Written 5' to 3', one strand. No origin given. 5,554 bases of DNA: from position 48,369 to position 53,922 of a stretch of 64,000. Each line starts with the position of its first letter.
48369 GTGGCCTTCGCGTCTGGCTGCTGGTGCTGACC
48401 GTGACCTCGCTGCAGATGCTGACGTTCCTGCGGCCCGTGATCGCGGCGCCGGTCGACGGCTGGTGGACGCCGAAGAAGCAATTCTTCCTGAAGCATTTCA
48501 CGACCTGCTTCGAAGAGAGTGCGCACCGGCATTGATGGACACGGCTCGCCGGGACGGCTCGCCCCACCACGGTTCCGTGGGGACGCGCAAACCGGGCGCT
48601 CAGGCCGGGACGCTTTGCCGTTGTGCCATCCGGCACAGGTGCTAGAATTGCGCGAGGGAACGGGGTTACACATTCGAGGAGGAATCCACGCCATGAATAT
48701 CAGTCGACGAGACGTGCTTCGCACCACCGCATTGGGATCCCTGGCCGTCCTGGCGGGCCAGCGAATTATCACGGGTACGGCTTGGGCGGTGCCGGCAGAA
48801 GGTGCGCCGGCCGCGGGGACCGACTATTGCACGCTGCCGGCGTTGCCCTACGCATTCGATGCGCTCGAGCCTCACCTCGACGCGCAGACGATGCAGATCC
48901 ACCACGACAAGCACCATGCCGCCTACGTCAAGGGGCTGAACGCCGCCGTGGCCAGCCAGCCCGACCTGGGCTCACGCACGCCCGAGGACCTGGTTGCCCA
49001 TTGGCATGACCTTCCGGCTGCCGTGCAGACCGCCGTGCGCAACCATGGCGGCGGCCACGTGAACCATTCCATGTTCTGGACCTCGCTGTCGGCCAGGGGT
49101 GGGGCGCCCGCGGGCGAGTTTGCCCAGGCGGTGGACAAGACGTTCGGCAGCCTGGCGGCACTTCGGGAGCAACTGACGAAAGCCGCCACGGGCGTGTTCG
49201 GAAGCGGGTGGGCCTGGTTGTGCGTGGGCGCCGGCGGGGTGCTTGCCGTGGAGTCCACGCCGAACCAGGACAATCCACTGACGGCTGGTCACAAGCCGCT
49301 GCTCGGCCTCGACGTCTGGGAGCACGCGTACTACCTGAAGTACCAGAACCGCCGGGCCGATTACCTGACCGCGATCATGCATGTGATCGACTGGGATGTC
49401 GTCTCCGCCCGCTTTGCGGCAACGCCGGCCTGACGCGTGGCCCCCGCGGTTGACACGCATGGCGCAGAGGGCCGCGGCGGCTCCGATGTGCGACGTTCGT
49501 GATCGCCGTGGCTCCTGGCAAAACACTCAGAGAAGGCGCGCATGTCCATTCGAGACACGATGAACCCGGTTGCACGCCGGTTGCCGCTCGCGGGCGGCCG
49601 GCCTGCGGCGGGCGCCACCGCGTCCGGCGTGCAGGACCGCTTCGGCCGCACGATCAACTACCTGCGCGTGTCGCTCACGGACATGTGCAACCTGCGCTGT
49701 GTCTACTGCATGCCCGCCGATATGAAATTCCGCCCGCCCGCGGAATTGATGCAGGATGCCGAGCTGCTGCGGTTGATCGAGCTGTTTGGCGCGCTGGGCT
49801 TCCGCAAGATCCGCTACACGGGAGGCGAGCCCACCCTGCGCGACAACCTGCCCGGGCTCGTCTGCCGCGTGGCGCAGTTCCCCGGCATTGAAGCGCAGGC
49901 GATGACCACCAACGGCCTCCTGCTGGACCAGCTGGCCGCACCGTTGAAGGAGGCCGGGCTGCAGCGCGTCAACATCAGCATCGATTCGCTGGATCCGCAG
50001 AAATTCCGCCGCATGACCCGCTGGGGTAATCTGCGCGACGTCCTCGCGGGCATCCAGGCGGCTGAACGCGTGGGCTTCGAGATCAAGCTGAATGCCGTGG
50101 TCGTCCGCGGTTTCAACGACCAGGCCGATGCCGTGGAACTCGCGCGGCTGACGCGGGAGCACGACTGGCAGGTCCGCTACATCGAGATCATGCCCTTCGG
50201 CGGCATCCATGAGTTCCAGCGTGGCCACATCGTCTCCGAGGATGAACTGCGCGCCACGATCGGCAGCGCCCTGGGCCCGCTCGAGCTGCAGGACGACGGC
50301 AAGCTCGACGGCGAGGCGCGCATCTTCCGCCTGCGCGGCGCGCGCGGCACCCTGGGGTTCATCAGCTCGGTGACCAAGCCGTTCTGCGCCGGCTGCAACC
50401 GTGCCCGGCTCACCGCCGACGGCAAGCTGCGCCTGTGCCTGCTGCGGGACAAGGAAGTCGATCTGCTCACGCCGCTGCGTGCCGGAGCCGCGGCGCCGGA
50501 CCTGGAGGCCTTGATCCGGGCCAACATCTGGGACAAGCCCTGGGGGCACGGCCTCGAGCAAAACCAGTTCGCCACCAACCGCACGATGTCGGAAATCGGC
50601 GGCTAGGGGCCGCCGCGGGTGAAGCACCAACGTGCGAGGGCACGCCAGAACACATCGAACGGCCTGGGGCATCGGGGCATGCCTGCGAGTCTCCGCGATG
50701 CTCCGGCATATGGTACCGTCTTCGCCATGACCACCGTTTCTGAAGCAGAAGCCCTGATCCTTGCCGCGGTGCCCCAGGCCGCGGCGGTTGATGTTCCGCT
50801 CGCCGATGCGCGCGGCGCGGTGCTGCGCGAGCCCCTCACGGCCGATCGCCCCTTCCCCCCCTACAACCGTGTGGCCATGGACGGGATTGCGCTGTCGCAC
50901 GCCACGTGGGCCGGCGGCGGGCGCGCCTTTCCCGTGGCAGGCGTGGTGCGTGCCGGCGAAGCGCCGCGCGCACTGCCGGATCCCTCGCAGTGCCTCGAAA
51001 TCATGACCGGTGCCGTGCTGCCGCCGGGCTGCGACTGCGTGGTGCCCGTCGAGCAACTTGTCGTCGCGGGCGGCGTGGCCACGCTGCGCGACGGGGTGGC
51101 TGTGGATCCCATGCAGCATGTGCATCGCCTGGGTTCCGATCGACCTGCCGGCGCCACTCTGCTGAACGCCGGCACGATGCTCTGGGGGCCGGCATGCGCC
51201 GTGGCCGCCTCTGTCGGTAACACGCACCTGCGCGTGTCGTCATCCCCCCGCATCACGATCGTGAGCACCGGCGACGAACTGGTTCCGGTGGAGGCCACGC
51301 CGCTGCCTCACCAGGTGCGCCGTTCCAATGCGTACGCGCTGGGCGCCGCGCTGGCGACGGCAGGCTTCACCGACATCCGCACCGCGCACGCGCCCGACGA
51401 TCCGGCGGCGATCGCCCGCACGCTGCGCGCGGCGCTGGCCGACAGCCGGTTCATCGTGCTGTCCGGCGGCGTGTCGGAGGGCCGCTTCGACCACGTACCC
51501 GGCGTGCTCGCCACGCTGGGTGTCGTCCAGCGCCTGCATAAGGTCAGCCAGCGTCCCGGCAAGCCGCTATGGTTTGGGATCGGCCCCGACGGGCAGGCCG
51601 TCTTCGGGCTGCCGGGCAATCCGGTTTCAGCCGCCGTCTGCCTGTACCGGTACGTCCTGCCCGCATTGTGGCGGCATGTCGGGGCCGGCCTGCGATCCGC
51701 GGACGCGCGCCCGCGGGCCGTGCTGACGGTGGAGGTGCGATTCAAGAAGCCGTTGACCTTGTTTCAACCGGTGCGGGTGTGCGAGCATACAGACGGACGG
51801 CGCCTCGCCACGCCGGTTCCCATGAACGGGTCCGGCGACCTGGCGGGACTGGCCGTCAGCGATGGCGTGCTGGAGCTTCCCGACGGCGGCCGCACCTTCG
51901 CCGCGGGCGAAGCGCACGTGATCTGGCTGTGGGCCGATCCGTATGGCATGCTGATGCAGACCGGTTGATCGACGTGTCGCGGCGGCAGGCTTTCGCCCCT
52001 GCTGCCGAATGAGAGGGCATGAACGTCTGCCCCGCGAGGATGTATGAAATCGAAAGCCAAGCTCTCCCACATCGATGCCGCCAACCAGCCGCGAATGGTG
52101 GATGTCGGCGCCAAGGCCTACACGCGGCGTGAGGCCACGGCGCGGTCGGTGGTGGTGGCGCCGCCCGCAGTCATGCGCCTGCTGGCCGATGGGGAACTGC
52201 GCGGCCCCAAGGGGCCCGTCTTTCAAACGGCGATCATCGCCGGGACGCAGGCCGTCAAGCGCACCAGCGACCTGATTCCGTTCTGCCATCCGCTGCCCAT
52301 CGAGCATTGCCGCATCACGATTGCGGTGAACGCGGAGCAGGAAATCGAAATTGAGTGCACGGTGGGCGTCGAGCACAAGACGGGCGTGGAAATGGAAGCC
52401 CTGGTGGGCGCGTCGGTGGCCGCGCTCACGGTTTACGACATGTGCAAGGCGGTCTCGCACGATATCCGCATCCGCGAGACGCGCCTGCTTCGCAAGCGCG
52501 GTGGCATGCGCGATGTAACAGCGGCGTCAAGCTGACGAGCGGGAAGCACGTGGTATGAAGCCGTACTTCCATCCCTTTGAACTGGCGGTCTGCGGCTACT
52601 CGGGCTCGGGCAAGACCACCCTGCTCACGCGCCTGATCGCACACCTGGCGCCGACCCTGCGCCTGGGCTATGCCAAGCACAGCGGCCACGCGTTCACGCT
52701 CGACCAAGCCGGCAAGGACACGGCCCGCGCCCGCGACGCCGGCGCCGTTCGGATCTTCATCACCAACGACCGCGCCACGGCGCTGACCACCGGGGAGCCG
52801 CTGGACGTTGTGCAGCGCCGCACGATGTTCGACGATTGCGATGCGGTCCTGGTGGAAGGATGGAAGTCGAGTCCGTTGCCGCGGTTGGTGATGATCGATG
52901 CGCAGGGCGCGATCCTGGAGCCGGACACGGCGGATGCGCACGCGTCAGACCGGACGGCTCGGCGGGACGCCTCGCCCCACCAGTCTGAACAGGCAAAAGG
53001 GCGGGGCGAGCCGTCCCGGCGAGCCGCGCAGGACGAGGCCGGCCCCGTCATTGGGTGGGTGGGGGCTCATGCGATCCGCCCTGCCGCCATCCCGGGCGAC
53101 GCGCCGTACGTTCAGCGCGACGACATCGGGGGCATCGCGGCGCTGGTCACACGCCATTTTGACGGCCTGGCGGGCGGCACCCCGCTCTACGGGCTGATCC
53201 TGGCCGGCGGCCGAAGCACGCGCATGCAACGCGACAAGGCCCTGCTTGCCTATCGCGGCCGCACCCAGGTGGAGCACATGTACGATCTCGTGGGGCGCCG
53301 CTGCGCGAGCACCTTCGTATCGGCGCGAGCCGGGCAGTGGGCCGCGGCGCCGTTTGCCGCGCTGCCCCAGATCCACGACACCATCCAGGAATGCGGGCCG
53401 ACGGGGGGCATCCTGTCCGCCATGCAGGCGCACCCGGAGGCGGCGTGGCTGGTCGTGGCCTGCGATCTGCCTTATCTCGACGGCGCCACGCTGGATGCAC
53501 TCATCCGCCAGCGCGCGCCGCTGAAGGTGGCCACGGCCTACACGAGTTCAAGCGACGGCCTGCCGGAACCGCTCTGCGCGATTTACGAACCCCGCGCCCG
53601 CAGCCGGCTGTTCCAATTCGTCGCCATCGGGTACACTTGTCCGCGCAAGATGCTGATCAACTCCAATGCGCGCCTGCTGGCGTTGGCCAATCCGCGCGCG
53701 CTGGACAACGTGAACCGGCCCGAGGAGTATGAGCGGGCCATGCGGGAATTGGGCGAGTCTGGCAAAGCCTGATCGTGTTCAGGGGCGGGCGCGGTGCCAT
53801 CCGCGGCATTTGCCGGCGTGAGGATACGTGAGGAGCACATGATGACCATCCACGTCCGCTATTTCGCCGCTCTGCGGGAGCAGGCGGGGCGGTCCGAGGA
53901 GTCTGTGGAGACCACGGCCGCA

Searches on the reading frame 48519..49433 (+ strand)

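Call 71: search_protein_families(library=pfam, proteins=[window:48519-49433:+], max_evalue=0.001)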
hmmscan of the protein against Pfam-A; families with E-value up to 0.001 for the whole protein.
window:48519-49433:+ (304 aa): 2 families
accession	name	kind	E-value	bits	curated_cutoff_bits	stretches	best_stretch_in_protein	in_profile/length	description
PF02777.23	Sod_Fe_C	-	5.1e-38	129.7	20.9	1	197-298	1-102/102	Iron/manganese superoxide dismutases, C-terminal domain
PF00081.27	Sod_Fe_N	-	3.8e-28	98.2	27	1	105-191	3-82/82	Iron/manganese superoxide dismutases, alpha-hairpin domain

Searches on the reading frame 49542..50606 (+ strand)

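Call 72: search_protein_families(library=pfam, proteins=[window:49542-50606:+], max_evalue=0.001)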
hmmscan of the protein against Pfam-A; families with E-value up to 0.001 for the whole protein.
window:49542-50606:+ (354 aa): 3 families
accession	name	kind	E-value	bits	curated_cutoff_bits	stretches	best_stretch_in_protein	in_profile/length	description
PF06463.18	Mob_synth_C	-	4.7e-33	114.3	37.4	1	210-336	2-126/128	Molybdenum Cofactor Synthesis C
PF04055.27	Radical_SAM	-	4.1e-30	105.6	29.5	1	43-194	1-157/166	Radical SAM superfamily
PF13353.11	Fer4_12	-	1e-05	26.3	22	1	47-149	13-115/137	4Fe-4S single cluster domain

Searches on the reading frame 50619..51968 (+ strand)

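Call 72: search_protein_families(library=pfam, proteins=[window:50619-51968:+], max_evalue=0.001)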
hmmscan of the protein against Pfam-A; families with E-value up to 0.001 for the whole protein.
window:50619-51968:+ (449 aa): 3 families
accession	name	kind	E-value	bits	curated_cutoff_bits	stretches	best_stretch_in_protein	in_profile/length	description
PF03453.22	MoeA_N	-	2e-34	119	30.8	1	39-200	2-160/160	MoeA N-terminal region (domain I and II)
PF00994.29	MoCF_biosynth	-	2.2e-27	96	26.6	1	214-350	2-142/144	Probable molybdopterin binding domain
PF03454.20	MoeA_C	-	1.8e-10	41.3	22.1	1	366-432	1-66/72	MoeA C-terminal region (domain IV)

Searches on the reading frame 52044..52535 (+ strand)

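Call 72: search_protein_families(library=pfam, proteins=[window:52044-52535:+], max_evalue=0.001)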
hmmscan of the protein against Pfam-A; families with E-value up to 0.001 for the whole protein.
window:52044-52535:+ (163 aa): 1 family
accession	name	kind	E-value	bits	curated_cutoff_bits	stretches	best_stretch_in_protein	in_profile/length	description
PF01967.27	MoaC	-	8.1e-50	168.8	27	1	18-154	1-136/136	MoaC family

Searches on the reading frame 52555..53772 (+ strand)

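Call 72: search_protein_families(library=pfam, proteins=[window:52555-53772:+], max_evalue=0.001)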
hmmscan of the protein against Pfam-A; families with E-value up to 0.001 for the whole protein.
window:52555-53772:+ (405 aa): 3 families
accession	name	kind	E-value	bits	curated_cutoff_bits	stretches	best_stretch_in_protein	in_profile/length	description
PF12804.13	NTP_transf_3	-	2.5e-31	109.5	27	1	213-354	1-143/160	MobA-like NTP transferase domain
PF03205.20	MobB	-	1.3e-26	93.5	26.6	1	10-116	2-112/133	Molybdopterin guanine dinucleotide synthesis protein B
PF13481.12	AAA_25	-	0.00013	22.1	27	1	11-133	37-168/195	AAA domain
